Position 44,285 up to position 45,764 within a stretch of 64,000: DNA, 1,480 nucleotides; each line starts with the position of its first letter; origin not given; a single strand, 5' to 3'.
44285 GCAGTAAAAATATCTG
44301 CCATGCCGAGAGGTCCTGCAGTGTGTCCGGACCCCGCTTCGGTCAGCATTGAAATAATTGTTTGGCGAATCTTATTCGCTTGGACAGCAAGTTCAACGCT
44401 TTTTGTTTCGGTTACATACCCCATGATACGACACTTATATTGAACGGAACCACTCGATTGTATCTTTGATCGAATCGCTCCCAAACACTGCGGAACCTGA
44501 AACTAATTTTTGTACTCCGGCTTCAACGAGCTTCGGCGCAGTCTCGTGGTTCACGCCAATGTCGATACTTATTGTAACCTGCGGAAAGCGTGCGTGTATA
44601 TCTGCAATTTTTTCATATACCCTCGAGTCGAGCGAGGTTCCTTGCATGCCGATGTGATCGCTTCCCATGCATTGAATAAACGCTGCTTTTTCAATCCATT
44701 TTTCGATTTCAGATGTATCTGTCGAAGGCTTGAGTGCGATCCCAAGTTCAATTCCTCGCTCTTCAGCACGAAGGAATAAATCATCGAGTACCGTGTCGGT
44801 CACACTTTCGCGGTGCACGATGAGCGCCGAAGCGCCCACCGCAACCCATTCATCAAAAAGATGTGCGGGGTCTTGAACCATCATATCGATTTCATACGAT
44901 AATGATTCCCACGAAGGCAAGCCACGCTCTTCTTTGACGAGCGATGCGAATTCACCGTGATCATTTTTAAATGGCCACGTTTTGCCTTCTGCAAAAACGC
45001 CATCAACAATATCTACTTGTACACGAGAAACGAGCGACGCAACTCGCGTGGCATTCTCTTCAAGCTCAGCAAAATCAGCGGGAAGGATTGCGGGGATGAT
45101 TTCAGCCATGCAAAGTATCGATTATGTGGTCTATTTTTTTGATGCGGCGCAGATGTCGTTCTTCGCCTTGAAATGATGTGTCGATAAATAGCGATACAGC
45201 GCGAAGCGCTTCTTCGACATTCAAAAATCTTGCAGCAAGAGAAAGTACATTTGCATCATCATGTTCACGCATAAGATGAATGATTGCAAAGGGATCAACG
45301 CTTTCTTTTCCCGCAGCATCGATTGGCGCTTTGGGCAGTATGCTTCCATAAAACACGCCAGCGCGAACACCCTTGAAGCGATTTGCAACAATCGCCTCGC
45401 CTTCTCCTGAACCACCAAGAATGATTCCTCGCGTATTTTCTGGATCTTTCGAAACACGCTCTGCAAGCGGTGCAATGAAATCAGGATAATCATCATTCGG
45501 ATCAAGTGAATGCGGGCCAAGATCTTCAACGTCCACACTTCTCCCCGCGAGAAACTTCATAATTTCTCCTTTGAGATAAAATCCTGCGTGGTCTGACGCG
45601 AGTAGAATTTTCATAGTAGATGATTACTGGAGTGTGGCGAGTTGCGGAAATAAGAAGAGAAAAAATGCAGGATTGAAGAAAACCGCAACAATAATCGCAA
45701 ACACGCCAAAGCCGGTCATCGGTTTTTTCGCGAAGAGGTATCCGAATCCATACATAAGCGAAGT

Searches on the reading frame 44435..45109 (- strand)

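Call 18: search_protein_families(library=pfam, proteins=[window:44435-45109:-])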
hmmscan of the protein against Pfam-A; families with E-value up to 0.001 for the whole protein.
window:44435-45109:- (224 aa): 1 family
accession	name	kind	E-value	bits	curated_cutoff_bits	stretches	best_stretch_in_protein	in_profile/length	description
PF00834.25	Ribul_P_3_epim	-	8.6e-26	91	21.1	1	4-209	2-198/198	Ribulose-phosphate 3 epimerase family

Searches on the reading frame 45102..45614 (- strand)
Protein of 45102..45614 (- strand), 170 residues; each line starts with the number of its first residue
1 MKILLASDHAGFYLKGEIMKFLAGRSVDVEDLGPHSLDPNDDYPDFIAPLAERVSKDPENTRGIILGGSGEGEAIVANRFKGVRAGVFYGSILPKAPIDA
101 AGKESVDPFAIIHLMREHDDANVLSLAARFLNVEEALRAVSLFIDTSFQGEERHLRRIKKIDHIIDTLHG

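Call 18: search_protein_families(library=pfam, proteins=[window:45102-45614:-])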
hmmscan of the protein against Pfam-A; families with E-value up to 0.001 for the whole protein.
window:45102-45614:- (170 aa): 1 family
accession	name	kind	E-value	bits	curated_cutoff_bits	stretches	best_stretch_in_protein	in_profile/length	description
PF02502.23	LacAB_rpiB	-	1.5e-35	122.6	24.7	2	3-88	1-84/138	Ribose/Galactose Isomerase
